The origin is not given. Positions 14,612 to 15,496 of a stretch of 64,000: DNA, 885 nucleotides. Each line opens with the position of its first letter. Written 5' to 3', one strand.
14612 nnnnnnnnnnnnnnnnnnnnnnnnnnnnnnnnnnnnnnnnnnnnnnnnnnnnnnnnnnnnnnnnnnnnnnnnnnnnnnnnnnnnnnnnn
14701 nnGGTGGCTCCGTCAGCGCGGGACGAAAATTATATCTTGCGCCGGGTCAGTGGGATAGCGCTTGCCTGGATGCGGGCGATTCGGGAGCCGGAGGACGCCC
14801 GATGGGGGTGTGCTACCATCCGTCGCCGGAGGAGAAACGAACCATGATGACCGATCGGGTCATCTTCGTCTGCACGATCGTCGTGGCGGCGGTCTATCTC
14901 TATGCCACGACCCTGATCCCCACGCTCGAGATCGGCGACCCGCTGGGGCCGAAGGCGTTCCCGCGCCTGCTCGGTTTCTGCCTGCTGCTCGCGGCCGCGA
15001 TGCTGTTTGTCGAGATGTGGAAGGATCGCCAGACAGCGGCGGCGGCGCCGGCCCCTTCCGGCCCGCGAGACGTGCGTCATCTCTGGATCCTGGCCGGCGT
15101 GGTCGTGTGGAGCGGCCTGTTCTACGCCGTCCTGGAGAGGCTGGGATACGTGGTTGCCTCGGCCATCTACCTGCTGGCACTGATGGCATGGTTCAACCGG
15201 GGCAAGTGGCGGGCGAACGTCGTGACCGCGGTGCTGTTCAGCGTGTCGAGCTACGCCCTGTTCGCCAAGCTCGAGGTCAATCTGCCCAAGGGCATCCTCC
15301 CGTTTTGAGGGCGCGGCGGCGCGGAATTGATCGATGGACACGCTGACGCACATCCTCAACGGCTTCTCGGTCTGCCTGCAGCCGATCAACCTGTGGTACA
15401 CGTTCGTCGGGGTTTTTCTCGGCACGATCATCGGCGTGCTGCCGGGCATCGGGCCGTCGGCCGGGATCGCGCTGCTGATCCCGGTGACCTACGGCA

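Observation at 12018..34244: Three intact AcnA-type aconitase paralogs within 22 kb, all on the minus strand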

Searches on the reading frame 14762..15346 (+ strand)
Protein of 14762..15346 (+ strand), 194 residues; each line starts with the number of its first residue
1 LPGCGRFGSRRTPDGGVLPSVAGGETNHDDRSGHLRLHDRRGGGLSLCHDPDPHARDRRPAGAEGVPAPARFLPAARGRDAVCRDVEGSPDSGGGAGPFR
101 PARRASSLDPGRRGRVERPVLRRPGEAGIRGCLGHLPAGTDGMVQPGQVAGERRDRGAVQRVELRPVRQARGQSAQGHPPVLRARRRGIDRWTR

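Call 29: search_protein_families(library=ncbifam, proteins=[window:14762-15346:+], max_evalue=1e-10)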
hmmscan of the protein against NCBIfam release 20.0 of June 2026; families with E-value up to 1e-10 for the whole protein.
window:14762-15346:+ (194 aa): 0 families

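Call 43: search_protein_families(library=pfam, proteins=[window:14762-15346:+], max_evalue=0.01)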
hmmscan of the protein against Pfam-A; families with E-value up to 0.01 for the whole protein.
window:14762-15346:+ (194 aa): 0 families
